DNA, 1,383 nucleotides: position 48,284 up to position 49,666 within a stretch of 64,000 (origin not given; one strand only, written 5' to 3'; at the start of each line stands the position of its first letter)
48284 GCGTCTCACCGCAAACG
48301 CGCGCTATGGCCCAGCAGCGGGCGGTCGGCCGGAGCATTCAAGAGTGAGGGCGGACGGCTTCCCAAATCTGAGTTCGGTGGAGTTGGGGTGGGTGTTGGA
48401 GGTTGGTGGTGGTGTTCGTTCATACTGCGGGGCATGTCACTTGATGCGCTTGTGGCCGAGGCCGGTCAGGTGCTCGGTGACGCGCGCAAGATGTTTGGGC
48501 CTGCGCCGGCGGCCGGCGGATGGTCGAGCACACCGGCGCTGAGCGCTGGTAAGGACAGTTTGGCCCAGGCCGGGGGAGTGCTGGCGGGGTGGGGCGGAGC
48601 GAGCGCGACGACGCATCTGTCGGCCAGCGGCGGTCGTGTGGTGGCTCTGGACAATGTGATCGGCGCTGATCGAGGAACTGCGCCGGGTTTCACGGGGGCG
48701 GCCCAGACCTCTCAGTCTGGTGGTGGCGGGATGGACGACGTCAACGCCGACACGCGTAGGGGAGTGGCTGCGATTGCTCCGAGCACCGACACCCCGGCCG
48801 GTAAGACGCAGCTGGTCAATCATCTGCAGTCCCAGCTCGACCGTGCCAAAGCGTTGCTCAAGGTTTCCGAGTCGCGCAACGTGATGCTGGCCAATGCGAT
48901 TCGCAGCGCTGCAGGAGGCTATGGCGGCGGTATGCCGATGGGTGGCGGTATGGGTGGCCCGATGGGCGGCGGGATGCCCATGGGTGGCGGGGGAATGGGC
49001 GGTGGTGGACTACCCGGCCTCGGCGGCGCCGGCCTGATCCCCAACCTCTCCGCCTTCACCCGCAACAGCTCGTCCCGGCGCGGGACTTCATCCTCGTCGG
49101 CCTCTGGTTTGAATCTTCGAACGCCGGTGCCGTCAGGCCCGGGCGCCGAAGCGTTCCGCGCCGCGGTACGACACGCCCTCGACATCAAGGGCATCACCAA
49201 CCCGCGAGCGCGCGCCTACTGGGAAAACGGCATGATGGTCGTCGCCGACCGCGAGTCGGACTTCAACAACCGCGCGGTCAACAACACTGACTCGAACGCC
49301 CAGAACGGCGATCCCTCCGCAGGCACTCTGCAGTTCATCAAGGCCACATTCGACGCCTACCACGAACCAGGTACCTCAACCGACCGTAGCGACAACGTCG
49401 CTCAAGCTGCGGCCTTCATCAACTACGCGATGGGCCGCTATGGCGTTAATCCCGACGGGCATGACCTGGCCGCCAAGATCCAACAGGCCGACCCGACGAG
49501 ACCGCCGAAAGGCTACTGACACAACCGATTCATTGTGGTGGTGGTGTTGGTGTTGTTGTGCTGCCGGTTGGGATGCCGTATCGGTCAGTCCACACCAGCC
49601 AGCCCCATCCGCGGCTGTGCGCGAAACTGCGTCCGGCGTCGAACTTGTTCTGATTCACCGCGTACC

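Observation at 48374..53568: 690-bp perfect direct repeat makes two secreted cell-wall hydrolases with one shared N-terminal module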

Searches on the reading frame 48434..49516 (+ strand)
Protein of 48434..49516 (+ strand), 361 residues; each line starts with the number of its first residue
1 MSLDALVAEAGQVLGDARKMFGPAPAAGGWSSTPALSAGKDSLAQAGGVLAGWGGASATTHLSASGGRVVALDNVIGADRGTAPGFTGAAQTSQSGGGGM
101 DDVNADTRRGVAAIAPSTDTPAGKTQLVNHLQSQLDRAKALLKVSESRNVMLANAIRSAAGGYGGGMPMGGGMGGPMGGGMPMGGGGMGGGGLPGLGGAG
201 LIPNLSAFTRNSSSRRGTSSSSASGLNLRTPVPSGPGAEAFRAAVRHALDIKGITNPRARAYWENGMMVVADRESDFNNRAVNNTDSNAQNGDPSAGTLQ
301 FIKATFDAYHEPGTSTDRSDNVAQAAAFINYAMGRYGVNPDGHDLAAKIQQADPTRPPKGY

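Call 5: search_protein_families(library=pfam, proteins=[window:48434-49516:+], max_evalue=0.01)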
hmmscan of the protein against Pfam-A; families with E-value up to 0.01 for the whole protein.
window:48434-49516:+ (361 aa): 2 families
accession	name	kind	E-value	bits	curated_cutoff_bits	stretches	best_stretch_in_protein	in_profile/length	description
PF01464.25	SLT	-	5.5e-05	23.2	21.3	1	260-337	10-84/117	Transglycosylase SLT domain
PF10774.15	DUF4226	-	0.0031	18.2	23.5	1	78-148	25-95/115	Domain of unknown function (DUF4226)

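Call 14: search_dna_similar(query=window:48434-49516:+, collection=plasmids, mode=protein, max_rows=40, max_evalue=0.00001)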
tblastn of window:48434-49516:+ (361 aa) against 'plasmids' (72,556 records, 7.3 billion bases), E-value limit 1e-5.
Records with a match: 83; places in all: 106; records where one place covers at least 80% of the query: 2.
Best place of each record, by identity: 60-80% 10; <60% 73.
By first word of the organism name: Mycobacterium 36; Mycolicibacterium 13; Streptomyces 8; Staphylococcus 7; Mycobacteroides 4; Bacillus 4; Rhodococcus 3; Tsukamurella 2; Nocardia 1; Candidatus 1; and 4 more.
By predicted mobility (MOB-suite, as given by PLSDB): non-mobilizable 51; mobilizable 32.
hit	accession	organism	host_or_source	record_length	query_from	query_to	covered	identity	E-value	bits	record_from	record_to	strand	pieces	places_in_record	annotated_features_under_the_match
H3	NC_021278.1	Mycobacteroides abscessus subsp. bolletii 50594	-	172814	1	361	100%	72.9%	7e-133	425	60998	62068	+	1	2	hypothetical protein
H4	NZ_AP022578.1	Mycolicibacterium aubagnense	-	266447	1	361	100%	53.2%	9e-81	408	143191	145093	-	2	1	transglycosylase SLT domain-containing protein | NlpC/P60 family protein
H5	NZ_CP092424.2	Mycobacterium lentiflavum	-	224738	2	361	79%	60.3%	6e-46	294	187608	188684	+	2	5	hypothetical protein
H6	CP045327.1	Mycobacterium sp. THAF192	pure culture,Surface of a polyethylene ...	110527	1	361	80%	49.7%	3e-30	243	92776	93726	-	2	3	putative endopeptidase precursor | hypothetical protein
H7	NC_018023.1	Mycolicibacterium chubuense NBB4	-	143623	1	361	80%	48.6%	8e-27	226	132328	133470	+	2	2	hypothetical protein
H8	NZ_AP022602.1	Mycobacterium gallinarum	-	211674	1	361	80%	48.6%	1e-25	224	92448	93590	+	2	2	hypothetical protein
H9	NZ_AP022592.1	Mycolicibacterium arabiense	-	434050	1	361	80%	47.6%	1e-27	234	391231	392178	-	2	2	hypothetical protein (x2)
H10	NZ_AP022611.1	Mycolicibacterium madagascariense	-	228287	1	353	77%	48.6%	5e-28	223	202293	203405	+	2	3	hypothetical protein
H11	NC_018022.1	Mycolicibacterium chubuense NBB4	-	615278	1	361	78%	47.6%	3e-27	223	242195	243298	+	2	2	hypothetical protein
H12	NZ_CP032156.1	Mycobacterium sp. ELW1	whole organism,Stream sediment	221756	232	361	36%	67.7%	5e-47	178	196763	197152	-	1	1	lytic transglycosylase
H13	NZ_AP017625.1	Mycobacterium ulcerans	Homo sapiens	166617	2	156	43%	56.7%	1e-20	100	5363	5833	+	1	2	none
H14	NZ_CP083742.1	Mycobacterium ulcerans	Cynoglossus semilaevis,whole ...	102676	2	156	43%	56.1%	1e-19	98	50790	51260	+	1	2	none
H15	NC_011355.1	Mycobacterium liflandii 128FXT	-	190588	2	156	43%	56.1%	1e-19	98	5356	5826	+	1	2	none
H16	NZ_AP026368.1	Mycobacterium pseudoshottsii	Sardinops melanostictus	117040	2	156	43%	55.4%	1e-25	115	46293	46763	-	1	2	NlpC/P60 family protein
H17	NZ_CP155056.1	Mycobacterium pseudoshottsii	Argyrosomus regius,spleen tissue,spleen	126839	2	156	43%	55.4%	1e-25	115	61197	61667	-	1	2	NlpC/P60 family protein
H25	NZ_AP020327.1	Mycobacterium avium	-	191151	235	361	35%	52.8%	8e-27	119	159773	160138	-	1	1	DUF4226 domain-containing protein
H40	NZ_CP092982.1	Mycobacterium marinum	Oncorhynchus kisutch,whole organism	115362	237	353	32%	46.4%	5e-20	99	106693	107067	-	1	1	transglycosylase SLT domain-containing protein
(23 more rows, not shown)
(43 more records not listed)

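Call 34: get_annotated_region(hit=H25, flank=6000)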
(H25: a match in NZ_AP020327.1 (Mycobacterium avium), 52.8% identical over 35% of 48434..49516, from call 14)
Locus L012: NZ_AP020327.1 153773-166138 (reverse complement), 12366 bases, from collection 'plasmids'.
description: Mycobacterium avium subsp. hominissuis strain JP-H-1 plasmid p1-JPH1
organism: Mycobacterium avium (NCBI taxid 439334)
taxonomy: Bacteria; Actinomycetota; Actinomycetes; Mycobacteriales; Mycobacteriaceae; Mycobacterium; Mycobacterium avium
host: -; source: -; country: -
typing (MOB-suite, as given by PLSDB): non-mobilizable
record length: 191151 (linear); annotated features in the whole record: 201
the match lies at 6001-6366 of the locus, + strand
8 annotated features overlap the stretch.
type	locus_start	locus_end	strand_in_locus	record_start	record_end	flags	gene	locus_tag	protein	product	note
CDS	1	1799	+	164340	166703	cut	-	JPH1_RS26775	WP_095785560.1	ATP-binding protein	-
CDS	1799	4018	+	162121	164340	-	-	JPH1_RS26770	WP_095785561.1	hypothetical protein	-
CDS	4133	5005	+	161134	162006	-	-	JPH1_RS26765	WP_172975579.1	hypothetical protein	-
CDS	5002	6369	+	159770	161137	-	-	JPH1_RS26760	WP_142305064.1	DUF4226 domain-containing protein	-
CDS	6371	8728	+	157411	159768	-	-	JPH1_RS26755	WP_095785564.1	FtsK/SpoIIIE domain-containing protein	-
CDS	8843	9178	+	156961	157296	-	-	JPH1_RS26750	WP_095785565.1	hypothetical protein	-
CDS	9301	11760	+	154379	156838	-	-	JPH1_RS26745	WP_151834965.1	hypothetical protein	-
CDS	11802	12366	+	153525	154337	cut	-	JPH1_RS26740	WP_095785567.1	hypothetical protein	-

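Call 35: get_annotated_region(hit=H40, flank=6000)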
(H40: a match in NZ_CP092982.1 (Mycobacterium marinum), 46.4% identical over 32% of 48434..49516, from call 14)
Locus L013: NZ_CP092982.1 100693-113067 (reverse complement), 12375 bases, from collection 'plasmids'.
description: Mycobacterium marinum strain H01 plasmid unnamed, complete sequence
organism: Mycobacterium marinum (NCBI taxid 1781)
taxonomy: Bacteria; Actinomycetota; Actinomycetes; Mycobacteriales; Mycobacteriaceae; Mycobacterium; Mycobacterium marinum
host: -; source: Oncorhynchus kisutch,whole organism; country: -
typing (MOB-suite, as given by PLSDB): mobilizable; replicon rep_cluster_1588; relaxase MOBF
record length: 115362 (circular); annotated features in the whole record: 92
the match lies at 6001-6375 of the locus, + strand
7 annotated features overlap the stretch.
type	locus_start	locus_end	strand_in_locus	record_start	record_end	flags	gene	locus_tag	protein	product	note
CDS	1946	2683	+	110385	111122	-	-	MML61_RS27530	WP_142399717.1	chemotaxis protein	-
CDS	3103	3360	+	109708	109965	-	-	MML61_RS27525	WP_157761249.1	hypothetical protein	-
CDS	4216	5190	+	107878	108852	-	-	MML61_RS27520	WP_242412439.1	hypothetical protein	-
CDS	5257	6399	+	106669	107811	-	-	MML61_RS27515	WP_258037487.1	transglycosylase SLT domain-containing protein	-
CDS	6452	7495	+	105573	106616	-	-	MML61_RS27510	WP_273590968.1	C40 family peptidase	GO:0006508 - proteolysis [Evidence IEA]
CDS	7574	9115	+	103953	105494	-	eccB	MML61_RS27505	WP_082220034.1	type VII secretion protein EccB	GO:0009306 - protein secretion [Evidence IEA]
CDS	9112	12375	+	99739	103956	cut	-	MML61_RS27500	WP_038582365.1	type VII secretion protein EccC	-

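Call 45: search_protein_families(library=pfam, proteins=[L013:4216-5187:+, L013:5257-6396:+, L013:6452-7492:+, L012:5002-6366:+, L012:4133-5002:+], max_evalue=0.05)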
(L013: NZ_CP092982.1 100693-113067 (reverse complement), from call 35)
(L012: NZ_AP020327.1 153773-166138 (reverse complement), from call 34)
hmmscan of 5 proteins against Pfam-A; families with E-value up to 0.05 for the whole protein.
L013:4216-5187:+ (324 aa): 1 family
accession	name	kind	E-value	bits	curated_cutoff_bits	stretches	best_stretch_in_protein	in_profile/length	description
PF23814.1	DUF7185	-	0.03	14.8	27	0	66-119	8-56/86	Family of unknown function (DUF7185)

L013:5257-6396:+ (380 aa): 1 family
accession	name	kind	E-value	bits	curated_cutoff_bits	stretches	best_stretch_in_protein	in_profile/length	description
PF01464.25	SLT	-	8.6e-05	22.5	21.3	1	273-351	11-75/117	Transglycosylase SLT domain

L013:6452-7492:+ (347 aa): 1 family
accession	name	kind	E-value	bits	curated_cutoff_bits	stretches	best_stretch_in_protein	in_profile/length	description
PF00877.26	NLPC_P60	-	1.1e-19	70.8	23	1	243-335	1-92/105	NlpC/P60 family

L012:5002-6366:+ (455 aa): 3 families
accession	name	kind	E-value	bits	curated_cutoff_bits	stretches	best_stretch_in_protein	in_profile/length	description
PF10774.15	DUF4226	-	3.6e-10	40.5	23.5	1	204-313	2-111/115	Domain of unknown function (DUF4226)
PF01464.25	SLT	-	1.6e-06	28.1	21.3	1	358-430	14-80/117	Transglycosylase SLT domain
PF18879.6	EspA_EspE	-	0.00046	21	27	1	179-250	12-83/84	EspA/EspE family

L012:4133-5002:+ (290 aa): 1 family
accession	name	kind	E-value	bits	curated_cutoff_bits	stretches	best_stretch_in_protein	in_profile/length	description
PF00877.26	NLPC_P60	-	6.8e-05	23.2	23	1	181-253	8-76/105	NlpC/P60 family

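Call 77: search_protein_families(library=pfam, proteins=[L013:5257-5760:+], max_evalue=5)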
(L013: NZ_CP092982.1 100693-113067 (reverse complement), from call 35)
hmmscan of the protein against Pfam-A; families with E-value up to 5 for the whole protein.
L013:5257-5760:+ (168 aa): 1 family
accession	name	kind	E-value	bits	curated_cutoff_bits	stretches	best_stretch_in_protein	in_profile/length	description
PF04102.17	SlyX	-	0.028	15.5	30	1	124-157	20-53/67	SlyX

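Call 78: search_protein_families(library=ncbifam, proteins=[window:48434-49516:+], max_evalue=0.01)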
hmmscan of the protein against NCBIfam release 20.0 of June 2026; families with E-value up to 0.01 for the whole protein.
window:48434-49516:+ (361 aa): 0 families

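Call 93: list_cluster_members(proteins=[window:48434-49516:+, window:52495-53565:+])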
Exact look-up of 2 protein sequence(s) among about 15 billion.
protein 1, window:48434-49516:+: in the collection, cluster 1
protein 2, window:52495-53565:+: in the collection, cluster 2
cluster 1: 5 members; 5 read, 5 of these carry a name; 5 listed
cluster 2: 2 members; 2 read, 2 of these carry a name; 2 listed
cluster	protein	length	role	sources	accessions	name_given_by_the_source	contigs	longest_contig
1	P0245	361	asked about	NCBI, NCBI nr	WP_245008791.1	transglycosylase SLT domain-containing protein [Mycolicibacterium farcinogenes]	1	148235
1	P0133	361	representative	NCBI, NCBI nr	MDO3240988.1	transglycosylase SLT domain-containing protein [Mycobacteroides abscessus subsp. ...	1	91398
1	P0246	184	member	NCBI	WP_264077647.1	transglycosylase SLT domain-containing protein, partial [Mycolicibacterium houstonense]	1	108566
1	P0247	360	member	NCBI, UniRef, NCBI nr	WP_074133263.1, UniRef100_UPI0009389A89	transglycosylase SLT domain-containing protein [Mycolicibacterium houstonense] | transglycosylase SLT domain-containing protein n=2 Tax=Mycolicibacterium houstonense ...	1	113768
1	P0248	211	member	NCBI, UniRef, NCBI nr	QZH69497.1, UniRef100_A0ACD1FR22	transglycosylase SLT domain-containing protein (plasmid) [Mycolicibacterium farcinogenes] | Transglycosylase SLT domain-containing protein n=2 Tax=Mycolicibacterium farcinogenes ... | transglycosylase SLT domain-containing protein [Mycolicibacterium farcinogenes]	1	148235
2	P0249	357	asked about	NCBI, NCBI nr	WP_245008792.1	C40 family peptidase [Mycolicibacterium farcinogenes]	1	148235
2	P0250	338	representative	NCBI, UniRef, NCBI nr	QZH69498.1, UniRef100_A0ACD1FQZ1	C40 family peptidase (plasmid) [Mycolicibacterium farcinogenes] | C40 family peptidase n=2 Tax=Mycolicibacterium farcinogenes TaxID=1802 ... | C40 family peptidase [Mycolicibacterium farcinogenes]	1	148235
